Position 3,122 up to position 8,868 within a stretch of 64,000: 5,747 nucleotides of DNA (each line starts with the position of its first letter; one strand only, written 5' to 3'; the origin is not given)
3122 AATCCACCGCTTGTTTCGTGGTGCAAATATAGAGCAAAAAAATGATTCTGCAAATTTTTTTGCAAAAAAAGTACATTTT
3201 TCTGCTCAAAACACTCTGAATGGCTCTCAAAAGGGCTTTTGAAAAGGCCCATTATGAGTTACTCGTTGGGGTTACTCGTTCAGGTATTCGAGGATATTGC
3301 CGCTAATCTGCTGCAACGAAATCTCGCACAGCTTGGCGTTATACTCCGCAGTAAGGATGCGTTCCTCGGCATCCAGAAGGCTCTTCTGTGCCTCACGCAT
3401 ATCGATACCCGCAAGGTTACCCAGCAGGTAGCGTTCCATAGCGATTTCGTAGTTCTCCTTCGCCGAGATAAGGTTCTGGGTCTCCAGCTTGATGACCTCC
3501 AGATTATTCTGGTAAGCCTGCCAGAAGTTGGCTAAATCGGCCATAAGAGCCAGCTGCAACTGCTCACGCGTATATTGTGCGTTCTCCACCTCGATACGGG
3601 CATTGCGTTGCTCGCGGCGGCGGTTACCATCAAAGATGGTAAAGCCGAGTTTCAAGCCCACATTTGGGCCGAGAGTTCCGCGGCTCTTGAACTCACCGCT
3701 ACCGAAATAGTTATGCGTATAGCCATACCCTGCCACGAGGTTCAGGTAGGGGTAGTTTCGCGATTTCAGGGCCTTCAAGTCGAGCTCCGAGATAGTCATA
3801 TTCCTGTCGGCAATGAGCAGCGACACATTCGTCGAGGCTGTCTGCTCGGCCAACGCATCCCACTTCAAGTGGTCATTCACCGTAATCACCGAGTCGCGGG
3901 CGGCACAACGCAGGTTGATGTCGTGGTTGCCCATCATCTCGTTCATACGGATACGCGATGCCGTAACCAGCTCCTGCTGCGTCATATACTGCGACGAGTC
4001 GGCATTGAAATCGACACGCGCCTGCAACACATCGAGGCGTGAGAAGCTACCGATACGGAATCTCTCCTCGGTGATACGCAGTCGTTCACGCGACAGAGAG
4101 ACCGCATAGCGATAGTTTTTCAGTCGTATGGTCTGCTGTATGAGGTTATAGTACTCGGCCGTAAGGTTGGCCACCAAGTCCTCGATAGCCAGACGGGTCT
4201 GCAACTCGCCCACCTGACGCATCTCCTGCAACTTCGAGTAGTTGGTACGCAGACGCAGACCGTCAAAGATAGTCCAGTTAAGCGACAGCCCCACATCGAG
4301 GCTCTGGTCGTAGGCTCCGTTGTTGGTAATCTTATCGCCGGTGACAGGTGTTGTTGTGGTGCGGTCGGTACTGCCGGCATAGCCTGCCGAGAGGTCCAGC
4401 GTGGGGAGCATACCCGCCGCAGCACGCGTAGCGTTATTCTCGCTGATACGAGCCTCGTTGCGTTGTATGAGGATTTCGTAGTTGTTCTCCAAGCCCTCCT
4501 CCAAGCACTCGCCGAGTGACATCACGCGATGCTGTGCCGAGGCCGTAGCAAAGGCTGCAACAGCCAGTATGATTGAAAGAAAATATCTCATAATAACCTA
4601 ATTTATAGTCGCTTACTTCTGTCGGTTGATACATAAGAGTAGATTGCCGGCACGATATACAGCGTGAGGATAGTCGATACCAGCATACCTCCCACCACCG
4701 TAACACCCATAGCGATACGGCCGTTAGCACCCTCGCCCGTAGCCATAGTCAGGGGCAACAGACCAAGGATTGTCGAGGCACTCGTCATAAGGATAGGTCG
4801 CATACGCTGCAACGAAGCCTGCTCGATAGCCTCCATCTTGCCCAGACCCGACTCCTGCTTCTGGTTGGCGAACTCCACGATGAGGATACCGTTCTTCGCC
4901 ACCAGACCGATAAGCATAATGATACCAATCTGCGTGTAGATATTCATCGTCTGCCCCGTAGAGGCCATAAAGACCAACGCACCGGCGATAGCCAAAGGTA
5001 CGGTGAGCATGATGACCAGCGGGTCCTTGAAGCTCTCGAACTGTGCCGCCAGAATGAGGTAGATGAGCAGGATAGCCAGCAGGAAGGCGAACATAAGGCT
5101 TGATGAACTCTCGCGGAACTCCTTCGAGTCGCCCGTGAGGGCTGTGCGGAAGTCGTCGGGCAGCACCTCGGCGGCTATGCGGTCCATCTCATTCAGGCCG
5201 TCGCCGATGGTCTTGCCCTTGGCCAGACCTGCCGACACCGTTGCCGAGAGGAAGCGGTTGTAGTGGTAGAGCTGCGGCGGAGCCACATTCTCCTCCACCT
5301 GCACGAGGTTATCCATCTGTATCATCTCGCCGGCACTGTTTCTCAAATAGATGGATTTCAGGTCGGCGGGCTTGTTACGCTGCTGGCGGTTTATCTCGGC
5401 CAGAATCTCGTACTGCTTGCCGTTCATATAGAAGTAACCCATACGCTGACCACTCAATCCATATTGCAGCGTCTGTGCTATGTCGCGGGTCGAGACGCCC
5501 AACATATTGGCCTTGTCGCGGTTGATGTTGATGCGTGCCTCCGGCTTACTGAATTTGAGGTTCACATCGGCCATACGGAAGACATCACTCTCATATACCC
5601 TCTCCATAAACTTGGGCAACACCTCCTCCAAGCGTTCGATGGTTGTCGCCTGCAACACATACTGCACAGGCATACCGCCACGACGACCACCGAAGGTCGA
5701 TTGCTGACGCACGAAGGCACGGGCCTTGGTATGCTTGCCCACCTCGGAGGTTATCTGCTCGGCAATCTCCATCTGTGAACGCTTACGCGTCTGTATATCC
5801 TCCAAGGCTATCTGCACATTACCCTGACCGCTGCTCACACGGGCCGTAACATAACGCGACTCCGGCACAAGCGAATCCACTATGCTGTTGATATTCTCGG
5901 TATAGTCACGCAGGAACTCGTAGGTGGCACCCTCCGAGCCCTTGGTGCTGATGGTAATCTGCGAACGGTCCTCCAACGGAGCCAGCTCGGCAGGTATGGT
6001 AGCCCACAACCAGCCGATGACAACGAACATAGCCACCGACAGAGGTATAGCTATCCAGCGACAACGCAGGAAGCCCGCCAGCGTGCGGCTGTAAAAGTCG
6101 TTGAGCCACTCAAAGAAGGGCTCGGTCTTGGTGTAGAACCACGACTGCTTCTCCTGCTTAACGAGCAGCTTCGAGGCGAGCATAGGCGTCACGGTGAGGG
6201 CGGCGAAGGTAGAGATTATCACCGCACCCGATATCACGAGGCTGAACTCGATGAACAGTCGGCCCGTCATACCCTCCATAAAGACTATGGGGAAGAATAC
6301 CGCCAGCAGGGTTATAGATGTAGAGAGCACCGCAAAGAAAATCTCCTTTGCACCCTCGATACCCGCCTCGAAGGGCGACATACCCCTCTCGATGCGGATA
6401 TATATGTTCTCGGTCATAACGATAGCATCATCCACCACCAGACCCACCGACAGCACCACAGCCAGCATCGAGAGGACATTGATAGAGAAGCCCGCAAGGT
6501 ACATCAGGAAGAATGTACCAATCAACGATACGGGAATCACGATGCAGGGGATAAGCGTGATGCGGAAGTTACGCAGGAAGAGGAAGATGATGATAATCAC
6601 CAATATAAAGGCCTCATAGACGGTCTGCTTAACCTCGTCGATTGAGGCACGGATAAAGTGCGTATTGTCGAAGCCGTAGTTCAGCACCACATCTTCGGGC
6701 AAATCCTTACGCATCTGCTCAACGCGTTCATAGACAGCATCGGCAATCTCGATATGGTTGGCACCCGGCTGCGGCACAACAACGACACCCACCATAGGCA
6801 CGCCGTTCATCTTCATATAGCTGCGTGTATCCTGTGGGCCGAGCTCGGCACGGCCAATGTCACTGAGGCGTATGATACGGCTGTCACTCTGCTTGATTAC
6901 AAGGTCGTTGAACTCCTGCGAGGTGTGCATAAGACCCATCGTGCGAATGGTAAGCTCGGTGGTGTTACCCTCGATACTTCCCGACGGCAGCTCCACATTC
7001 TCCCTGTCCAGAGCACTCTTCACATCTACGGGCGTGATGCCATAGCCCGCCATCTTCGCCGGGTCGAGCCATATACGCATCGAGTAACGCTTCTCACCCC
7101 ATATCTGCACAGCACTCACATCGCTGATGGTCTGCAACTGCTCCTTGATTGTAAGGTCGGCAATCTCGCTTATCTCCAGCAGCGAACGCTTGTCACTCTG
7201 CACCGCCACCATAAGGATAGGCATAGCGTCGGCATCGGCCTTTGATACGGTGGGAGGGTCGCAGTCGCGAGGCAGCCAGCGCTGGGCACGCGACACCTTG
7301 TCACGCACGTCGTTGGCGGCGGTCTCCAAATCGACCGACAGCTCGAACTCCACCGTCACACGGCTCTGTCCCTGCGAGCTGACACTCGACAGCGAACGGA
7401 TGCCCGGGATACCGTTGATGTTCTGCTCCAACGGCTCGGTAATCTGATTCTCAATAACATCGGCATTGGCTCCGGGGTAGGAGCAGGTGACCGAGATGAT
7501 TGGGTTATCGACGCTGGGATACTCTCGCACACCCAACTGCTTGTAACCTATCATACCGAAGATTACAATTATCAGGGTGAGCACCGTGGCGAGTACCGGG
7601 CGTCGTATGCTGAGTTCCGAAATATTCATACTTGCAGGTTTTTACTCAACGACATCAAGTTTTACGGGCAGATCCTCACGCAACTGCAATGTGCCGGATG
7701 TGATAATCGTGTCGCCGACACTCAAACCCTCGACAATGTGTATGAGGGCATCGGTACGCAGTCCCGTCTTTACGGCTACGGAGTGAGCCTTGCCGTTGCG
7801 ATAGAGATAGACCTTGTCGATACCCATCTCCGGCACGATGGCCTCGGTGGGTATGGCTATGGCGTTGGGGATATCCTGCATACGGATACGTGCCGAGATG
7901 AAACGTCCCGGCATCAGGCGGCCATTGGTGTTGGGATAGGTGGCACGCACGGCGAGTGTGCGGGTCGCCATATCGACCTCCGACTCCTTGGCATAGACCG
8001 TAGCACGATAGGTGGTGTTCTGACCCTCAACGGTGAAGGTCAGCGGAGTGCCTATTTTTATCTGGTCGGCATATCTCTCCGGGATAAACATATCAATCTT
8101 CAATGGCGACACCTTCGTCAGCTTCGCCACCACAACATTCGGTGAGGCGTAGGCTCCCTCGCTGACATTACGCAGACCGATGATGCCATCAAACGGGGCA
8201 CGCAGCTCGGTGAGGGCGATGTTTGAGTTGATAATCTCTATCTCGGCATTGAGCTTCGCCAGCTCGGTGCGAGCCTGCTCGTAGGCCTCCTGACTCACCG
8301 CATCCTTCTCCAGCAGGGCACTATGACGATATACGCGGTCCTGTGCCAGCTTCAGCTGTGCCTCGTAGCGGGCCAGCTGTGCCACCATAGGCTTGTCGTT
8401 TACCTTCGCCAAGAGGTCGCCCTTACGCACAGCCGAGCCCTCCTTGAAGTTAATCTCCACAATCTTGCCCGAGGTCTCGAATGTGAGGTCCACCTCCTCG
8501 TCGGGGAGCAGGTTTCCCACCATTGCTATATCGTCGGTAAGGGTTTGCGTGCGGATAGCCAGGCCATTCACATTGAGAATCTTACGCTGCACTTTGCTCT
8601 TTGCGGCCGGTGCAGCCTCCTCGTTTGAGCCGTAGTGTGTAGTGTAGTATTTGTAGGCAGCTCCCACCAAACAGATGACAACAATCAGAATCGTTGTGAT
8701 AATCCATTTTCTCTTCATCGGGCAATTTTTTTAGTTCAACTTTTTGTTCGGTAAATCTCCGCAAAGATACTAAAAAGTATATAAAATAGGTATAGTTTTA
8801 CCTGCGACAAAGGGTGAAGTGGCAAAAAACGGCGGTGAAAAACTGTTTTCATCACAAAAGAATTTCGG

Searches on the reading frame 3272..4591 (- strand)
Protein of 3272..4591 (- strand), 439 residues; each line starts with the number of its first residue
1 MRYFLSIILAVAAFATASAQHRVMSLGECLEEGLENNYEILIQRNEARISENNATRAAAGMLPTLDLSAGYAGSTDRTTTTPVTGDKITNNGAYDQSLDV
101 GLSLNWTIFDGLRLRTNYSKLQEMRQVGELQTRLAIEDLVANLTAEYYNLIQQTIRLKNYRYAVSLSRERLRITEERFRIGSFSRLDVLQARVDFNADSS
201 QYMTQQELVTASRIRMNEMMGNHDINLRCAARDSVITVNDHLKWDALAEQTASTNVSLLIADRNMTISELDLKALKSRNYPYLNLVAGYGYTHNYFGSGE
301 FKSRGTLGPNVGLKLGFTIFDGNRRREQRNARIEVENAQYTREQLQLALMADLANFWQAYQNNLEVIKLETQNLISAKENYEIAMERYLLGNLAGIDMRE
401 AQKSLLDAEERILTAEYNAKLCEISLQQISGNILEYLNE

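Call 62: search_protein_families(library=pfam, proteins=[window:3272-4591:-], max_evalue=0.00001)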
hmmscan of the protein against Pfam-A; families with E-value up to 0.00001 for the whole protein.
window:3272-4591:- (439 aa): 1 family
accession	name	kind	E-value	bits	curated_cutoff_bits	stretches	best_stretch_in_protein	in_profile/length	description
PF02321.23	OEP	-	1.8e-55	188.1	22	2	28-221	3-187/187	Outer membrane efflux protein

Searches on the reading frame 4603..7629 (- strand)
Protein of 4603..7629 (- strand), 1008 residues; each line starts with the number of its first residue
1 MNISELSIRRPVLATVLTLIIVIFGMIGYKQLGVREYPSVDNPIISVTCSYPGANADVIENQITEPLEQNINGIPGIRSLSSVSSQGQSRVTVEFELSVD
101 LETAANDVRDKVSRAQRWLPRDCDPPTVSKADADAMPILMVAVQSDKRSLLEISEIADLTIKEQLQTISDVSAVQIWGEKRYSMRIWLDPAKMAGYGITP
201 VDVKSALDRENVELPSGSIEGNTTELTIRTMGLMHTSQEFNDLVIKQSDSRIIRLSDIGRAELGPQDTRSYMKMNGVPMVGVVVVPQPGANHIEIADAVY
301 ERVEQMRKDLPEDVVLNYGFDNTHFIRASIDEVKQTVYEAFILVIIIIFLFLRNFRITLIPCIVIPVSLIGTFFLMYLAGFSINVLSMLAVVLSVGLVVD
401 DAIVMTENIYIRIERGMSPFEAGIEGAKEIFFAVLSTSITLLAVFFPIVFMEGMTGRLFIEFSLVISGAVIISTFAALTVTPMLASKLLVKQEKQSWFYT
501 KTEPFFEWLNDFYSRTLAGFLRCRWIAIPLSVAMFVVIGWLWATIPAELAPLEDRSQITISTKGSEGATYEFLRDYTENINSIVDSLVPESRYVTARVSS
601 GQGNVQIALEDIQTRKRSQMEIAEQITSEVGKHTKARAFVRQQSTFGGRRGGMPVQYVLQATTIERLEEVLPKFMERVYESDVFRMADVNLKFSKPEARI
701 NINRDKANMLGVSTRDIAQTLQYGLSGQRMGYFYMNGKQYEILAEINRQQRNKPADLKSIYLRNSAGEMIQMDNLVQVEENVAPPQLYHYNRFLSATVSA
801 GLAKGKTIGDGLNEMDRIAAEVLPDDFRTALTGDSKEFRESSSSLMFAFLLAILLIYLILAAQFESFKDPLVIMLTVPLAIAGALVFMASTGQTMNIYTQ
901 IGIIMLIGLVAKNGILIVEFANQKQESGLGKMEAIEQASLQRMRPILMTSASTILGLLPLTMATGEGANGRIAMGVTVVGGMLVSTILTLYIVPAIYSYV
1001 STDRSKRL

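Call 62: search_protein_families(library=pfam, proteins=[window:4603-7629:-], max_evalue=0.00001)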
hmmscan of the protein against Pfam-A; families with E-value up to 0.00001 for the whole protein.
window:4603-7629:- (1008 aa): 2 families
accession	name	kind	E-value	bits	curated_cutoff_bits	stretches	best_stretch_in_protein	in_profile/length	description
PF00873.25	ACR_tran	-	3.7e-293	975.5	28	1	3-1000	1-1020/1021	AcrB/AcrD/AcrF family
PF03176.21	MMPL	-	4.1e-13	49.4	20.5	1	798-1003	92-305/333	MMPL family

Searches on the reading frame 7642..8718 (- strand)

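Call 62: search_protein_families(library=pfam, proteins=[window:7642-8718:-], max_evalue=0.00001)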
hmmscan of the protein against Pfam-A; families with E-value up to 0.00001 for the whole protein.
window:7642-8718:- (358 aa): 3 families
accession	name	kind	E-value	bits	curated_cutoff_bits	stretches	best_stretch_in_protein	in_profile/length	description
PF16576.10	HlyD_D23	-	1.1e-23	84.1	30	1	60-273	2-213/214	Barrel-sandwich domain of CusB or HlyD membrane-fusion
PF13437.12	HlyD_3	-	4e-17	63.3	22.2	1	172-271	2-106/106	HlyD family secretion protein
PF13533.13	Biotin_lipoyl_2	-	7.8e-06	26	29.8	0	81-106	6-31/32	Biotin-lipoyl like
